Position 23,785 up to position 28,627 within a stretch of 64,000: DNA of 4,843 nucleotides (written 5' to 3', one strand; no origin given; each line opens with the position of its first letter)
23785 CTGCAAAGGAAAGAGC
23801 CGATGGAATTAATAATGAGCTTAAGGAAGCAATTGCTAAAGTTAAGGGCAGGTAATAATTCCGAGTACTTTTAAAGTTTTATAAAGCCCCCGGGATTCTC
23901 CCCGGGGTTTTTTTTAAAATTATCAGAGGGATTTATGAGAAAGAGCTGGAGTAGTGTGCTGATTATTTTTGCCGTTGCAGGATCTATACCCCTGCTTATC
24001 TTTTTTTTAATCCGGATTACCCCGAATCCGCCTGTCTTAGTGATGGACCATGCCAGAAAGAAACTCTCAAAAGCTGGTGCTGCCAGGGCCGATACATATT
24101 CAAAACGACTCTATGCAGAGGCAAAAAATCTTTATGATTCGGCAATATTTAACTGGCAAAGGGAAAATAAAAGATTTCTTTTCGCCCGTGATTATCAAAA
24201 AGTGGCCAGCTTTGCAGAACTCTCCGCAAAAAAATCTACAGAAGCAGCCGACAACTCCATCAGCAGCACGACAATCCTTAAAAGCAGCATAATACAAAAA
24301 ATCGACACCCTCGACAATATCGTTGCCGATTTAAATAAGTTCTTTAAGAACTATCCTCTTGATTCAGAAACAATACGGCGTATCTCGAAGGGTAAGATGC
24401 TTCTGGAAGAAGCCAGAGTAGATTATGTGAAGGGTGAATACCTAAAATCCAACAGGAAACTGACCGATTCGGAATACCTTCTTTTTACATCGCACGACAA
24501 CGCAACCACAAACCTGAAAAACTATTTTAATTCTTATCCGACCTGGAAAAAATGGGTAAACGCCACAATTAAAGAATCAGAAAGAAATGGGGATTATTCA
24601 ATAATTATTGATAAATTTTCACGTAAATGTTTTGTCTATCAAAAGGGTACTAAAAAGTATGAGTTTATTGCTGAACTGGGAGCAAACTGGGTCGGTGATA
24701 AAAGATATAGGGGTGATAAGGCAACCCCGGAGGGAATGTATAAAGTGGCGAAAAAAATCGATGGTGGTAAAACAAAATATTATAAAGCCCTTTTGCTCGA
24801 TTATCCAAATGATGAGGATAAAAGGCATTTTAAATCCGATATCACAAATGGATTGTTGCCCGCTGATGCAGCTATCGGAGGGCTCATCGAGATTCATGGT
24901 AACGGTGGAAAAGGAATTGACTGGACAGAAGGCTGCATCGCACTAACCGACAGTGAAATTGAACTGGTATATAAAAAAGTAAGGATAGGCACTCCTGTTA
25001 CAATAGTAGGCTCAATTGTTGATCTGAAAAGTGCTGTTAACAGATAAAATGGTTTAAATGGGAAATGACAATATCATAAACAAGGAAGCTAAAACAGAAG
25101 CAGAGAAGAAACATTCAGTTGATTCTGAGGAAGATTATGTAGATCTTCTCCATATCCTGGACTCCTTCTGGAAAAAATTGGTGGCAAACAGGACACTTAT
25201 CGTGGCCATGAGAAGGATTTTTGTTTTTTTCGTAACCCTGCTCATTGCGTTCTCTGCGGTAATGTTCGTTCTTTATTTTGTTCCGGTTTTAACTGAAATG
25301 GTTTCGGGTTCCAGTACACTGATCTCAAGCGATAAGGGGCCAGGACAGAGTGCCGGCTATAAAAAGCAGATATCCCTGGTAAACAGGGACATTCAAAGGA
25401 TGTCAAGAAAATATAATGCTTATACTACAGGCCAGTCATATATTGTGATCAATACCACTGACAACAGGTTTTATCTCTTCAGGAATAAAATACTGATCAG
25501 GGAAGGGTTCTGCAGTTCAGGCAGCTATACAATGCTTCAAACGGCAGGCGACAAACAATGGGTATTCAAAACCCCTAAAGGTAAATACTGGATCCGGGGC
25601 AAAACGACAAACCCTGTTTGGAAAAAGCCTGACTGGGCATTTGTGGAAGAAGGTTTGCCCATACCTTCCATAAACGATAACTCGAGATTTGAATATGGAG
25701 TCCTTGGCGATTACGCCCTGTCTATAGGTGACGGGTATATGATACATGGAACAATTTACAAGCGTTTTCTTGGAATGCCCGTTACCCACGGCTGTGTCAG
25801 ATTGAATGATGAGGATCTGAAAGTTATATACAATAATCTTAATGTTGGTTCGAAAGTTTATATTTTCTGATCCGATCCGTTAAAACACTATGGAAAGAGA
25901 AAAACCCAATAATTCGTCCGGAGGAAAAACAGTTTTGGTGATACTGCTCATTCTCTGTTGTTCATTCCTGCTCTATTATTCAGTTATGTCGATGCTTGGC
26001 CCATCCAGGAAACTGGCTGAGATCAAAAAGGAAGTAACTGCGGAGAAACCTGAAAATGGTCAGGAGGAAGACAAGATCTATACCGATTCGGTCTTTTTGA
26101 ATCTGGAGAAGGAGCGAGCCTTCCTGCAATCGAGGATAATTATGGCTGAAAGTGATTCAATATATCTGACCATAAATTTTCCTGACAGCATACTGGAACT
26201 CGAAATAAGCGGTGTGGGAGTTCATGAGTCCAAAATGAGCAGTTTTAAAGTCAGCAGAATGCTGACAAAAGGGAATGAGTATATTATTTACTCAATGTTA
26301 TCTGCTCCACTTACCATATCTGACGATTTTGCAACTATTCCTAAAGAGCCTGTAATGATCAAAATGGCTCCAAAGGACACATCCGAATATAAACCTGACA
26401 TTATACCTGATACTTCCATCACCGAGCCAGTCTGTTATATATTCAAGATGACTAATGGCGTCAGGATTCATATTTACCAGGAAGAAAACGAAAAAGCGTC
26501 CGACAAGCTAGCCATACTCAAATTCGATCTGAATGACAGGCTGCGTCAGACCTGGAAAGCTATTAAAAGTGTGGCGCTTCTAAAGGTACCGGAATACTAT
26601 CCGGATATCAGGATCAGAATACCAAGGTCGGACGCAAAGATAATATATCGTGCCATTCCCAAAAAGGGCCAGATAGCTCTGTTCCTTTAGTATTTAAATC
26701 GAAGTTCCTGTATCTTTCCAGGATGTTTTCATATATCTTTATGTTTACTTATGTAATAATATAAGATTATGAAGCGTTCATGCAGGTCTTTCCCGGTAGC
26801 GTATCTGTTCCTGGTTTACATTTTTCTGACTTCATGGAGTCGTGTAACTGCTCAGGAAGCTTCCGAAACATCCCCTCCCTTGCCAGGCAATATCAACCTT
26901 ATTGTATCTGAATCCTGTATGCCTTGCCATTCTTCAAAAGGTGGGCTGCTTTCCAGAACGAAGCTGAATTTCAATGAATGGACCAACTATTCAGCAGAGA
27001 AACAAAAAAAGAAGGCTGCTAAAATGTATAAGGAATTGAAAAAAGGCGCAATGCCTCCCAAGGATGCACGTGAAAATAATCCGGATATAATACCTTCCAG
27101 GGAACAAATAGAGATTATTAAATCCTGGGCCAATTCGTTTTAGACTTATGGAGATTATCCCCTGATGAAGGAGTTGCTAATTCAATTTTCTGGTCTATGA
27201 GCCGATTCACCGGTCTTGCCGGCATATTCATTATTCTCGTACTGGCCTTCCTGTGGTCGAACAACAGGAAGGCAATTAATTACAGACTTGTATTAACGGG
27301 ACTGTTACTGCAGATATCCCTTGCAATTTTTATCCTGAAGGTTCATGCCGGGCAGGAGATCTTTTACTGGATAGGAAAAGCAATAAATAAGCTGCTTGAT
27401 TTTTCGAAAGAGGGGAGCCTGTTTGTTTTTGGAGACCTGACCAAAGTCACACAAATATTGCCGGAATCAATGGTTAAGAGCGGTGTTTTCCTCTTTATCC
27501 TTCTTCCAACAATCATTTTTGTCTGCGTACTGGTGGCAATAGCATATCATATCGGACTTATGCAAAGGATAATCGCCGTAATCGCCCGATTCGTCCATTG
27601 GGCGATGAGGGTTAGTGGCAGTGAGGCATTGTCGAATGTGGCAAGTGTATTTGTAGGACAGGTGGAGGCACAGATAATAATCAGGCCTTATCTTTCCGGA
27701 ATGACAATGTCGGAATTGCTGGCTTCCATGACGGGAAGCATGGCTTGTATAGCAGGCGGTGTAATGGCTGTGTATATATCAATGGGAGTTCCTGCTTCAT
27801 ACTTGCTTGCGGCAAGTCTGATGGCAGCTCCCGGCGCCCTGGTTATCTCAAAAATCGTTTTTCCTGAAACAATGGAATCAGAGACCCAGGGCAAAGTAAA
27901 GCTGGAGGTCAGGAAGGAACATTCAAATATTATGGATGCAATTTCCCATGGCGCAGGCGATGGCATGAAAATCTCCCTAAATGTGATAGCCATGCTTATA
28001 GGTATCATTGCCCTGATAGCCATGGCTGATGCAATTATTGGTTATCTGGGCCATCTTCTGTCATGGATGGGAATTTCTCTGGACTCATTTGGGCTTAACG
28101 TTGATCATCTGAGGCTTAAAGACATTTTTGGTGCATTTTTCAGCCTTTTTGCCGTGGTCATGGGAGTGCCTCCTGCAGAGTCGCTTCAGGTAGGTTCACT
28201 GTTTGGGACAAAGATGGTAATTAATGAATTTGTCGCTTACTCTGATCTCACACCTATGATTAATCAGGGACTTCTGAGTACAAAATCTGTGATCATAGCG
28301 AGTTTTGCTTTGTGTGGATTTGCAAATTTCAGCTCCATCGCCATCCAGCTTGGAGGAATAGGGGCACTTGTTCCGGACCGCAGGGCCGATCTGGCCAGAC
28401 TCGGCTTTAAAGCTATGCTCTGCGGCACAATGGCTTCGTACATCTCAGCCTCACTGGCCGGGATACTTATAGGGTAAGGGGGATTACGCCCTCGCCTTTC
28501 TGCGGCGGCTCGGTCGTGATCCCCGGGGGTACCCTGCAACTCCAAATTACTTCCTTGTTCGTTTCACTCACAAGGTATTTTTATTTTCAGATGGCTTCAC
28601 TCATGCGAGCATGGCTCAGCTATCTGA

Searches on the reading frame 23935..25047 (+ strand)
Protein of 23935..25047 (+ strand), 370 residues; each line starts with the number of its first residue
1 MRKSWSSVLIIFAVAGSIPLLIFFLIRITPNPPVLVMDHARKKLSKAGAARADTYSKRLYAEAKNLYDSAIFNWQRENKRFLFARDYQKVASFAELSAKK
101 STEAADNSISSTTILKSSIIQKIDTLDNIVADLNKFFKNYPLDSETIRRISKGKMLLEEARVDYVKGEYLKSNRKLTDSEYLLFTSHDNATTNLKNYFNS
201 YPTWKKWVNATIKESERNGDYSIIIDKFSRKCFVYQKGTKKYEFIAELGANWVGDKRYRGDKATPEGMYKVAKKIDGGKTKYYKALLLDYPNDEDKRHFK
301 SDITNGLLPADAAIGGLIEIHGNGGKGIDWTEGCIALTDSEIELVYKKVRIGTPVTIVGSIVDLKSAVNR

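Call 25: search_protein_families(library=pfam, proteins=[window:23935-25047:+], max_evalue=0.001)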
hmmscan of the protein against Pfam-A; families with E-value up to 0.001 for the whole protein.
window:23935-25047:+ (370 aa): 1 family
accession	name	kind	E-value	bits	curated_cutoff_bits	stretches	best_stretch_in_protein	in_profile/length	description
PF03734.19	YkuD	-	8.6e-16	59.3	23.4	1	221-357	2-146/146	L,D-transpeptidase catalytic domain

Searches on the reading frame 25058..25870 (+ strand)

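Call 25: search_protein_families(library=pfam, proteins=[window:25058-25870:+], max_evalue=0.001)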
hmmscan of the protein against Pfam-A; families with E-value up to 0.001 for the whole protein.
window:25058-25870:+ (270 aa): 1 family
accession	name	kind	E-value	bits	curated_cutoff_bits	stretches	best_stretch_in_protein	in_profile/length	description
PF03734.19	YkuD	-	7.7e-21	75.6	23.4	1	127-269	2-146/146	L,D-transpeptidase catalytic domain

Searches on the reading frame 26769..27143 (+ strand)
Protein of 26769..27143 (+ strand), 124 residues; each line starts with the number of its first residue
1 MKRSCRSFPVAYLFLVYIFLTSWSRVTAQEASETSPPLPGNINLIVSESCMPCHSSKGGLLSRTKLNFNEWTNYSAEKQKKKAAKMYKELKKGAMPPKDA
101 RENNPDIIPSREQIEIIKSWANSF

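Call 85: search_protein_families(library=pfam, proteins=[window:26769-27143:+], max_evalue=0.00001)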
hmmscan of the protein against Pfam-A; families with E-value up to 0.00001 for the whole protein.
window:26769-27143:+ (124 aa): 1 family
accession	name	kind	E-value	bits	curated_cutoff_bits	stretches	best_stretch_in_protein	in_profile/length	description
PF14376.11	Haem_bd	-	8.7e-13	48.8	27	1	63-122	73-132/133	Haem-binding domain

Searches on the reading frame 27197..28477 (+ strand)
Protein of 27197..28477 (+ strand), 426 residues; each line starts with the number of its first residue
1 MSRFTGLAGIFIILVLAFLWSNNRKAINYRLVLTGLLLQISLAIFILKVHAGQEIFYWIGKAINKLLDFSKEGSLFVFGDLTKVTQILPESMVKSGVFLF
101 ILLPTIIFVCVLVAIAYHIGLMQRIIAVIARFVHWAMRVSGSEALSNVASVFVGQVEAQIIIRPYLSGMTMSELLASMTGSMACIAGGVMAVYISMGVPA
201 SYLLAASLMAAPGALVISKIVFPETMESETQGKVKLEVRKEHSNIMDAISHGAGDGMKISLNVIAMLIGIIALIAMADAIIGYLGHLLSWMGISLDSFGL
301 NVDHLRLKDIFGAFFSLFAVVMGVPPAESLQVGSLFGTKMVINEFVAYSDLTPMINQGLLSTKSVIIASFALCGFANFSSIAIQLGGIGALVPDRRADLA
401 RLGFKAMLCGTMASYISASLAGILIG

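Call 25: search_protein_families(library=pfam, proteins=[window:27197-28477:+], max_evalue=0.001)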
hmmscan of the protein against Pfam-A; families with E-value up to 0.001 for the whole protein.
window:27197-28477:+ (426 aa): 3 families
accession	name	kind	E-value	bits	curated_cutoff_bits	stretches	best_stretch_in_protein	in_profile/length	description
PF07662.18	Nucleos_tra2_C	-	4.8e-73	245.8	32.3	1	202-422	1-213/213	Na+ dependent nucleoside transporter C-terminus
PF01773.25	Nucleos_tra2_N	-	3.8e-26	91.9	27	1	8-81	1-74/74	Na+ dependent nucleoside transporter N-terminus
PF07670.19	Gate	-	7.6e-12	46.1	29.6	1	100-197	2-101/104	Nucleoside recognition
